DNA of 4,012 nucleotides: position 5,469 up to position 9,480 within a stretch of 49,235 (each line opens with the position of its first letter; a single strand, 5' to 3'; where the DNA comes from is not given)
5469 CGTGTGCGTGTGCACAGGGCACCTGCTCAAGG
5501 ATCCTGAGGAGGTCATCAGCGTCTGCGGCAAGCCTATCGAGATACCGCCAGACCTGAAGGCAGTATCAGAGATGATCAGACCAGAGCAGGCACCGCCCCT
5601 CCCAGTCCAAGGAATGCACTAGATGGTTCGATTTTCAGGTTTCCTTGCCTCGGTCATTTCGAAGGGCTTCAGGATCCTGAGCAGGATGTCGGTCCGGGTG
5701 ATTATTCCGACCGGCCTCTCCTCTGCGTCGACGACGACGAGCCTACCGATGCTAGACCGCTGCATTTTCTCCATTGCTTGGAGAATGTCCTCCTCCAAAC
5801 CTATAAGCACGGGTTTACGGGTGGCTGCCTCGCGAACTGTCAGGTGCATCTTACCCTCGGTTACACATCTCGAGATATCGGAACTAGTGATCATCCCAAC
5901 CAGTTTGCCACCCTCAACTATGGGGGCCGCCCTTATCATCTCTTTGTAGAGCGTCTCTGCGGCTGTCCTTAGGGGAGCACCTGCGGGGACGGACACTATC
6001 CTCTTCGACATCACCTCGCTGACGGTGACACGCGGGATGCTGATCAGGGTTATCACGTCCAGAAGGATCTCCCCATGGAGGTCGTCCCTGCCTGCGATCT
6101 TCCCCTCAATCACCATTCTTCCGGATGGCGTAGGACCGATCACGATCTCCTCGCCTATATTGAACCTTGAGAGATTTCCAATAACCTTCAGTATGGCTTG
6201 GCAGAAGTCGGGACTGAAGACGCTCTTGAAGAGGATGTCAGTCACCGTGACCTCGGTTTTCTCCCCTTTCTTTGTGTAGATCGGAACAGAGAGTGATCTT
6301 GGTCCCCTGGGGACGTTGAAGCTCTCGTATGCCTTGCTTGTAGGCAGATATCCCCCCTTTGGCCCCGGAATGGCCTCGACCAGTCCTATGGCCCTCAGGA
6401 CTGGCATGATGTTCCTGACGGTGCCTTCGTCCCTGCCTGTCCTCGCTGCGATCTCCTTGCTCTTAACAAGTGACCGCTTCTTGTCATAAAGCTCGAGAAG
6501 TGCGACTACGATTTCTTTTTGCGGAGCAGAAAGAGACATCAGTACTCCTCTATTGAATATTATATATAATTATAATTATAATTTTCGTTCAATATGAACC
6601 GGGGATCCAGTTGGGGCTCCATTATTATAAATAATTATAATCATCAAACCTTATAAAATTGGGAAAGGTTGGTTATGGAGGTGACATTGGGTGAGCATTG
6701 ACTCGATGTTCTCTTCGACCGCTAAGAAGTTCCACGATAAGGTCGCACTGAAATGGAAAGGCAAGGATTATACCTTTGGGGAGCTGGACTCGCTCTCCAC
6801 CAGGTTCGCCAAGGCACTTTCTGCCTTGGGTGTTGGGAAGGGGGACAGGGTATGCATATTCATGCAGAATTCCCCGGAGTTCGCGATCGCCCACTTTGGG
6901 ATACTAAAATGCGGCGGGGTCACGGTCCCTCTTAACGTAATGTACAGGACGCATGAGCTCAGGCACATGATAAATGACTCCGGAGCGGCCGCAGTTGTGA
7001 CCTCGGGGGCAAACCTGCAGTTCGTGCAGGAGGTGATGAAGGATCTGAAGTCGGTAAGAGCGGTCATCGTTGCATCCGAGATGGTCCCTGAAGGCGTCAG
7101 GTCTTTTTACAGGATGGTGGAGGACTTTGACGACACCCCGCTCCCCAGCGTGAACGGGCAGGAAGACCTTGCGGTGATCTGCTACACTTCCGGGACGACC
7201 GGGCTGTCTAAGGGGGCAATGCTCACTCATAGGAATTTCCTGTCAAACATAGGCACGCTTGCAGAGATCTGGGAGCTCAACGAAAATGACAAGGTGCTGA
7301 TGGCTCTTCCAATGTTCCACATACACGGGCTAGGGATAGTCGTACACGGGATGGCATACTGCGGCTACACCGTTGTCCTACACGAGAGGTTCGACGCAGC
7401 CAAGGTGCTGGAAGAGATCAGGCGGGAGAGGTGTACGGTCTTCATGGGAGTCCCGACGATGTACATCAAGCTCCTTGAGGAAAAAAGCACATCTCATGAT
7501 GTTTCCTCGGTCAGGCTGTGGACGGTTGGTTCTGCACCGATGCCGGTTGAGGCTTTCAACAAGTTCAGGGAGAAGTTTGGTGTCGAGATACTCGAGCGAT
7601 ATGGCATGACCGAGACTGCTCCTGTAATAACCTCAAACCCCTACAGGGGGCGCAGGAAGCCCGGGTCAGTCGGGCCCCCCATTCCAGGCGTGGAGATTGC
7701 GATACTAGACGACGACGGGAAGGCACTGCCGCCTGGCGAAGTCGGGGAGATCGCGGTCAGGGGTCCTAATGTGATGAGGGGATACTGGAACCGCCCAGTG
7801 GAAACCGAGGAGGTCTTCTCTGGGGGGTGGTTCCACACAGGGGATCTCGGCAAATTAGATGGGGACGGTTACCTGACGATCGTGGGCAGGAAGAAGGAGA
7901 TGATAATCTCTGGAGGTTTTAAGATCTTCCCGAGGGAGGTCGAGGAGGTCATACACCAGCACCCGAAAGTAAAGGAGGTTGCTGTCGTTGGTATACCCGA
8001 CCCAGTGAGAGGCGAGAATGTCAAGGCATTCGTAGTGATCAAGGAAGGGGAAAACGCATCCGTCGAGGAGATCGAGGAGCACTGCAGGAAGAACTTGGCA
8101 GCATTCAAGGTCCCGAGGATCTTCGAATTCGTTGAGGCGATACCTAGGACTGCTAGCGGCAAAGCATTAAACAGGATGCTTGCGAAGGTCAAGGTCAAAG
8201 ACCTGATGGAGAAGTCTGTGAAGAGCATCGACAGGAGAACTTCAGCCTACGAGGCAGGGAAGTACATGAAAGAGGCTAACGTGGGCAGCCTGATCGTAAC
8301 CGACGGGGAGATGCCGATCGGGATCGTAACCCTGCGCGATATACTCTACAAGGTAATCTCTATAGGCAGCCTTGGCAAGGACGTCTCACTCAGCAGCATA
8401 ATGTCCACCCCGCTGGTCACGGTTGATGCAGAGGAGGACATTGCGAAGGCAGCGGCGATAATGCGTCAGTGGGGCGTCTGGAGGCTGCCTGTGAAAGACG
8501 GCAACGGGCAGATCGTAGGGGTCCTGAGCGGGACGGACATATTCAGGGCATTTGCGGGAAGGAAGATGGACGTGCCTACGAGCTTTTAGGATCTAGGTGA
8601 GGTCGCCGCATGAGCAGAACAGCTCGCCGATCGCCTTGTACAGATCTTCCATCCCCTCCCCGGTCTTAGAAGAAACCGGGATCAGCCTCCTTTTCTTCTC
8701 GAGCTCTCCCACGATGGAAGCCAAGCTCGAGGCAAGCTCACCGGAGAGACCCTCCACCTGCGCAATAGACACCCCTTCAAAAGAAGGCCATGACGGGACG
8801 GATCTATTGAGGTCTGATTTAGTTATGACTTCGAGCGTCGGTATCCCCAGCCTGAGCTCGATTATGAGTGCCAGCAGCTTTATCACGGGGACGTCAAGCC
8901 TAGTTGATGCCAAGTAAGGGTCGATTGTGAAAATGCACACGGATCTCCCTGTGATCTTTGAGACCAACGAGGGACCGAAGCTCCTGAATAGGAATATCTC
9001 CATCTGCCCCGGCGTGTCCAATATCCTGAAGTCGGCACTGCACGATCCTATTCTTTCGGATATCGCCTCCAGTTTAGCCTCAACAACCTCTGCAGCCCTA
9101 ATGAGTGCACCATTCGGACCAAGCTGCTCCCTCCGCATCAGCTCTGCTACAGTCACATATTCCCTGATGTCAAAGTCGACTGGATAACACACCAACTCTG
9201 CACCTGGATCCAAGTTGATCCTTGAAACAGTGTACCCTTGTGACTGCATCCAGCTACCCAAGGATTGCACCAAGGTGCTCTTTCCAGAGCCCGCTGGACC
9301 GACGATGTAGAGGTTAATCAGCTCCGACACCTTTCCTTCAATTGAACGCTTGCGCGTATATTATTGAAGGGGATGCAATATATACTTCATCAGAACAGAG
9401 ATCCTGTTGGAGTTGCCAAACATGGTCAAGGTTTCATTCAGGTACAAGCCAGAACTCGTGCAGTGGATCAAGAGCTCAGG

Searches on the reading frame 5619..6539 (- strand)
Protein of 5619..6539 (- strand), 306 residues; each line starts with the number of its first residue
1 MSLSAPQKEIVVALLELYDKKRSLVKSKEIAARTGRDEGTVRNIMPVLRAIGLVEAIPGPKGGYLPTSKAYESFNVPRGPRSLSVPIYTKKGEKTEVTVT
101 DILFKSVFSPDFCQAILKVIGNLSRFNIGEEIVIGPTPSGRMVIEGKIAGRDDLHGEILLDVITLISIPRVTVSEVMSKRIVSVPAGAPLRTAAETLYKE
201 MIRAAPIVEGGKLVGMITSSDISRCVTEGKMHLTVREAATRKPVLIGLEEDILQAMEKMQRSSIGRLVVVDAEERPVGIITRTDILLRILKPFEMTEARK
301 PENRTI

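Call 42: search_protein_families(library=pfam, proteins=[window:5619-6539:-], max_evalue=0.00001)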
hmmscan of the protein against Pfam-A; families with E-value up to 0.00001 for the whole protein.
window:5619-6539:- (306 aa): 3 families
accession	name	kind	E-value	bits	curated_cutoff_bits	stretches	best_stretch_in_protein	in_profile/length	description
PF03444.21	HrcA_DNA-bdg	-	7.6e-30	102.8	21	1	3-77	2-76/79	Winged helix-turn-helix transcription repressor, HrcA DNA-binding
PF00571.33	CBS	-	2.5e-27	95.4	24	2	173-225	1-54/57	CBS domain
PF02082.26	Rrf2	-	4.2e-08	33.9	30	1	11-64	9-63/132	Iron-dependent Transcriptional regulator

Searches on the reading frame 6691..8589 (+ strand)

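Call 42: search_protein_families(library=pfam, proteins=[window:6691-8589:+], max_evalue=0.00001)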
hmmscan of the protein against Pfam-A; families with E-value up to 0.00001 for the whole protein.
window:6691-8589:+ (632 aa): 3 families
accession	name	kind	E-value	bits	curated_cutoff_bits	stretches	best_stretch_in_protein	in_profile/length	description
PF00501.34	AMP-binding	-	1.5e-109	366.8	29.9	1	8-366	2-384/384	AMP-binding enzyme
PF00571.33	CBS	-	2.5e-24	85.8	24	2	568-622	2-56/57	CBS domain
PF13193.12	AMP-binding_C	-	2e-23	83.5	24.5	1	416-491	1-76/76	AMP-binding enzyme C-terminal domain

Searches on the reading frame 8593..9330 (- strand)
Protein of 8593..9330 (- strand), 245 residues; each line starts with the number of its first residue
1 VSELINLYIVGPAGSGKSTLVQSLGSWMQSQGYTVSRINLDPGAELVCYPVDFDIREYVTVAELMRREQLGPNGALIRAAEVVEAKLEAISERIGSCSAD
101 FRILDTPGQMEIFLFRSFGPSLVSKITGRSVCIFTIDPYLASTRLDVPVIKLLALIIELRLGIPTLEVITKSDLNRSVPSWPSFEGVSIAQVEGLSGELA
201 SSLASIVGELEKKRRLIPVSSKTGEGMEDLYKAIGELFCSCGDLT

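Call 42: search_protein_families(library=pfam, proteins=[window:8593-9330:-], max_evalue=0.00001)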
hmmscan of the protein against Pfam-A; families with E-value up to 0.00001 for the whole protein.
window:8593-9330:- (245 aa): 1 family
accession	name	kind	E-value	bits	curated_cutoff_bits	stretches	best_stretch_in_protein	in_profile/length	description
PF03029.23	ATP_bind_1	-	1.5e-50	172.6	27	1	9-239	1-239/240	Conserved hypothetical ATP binding protein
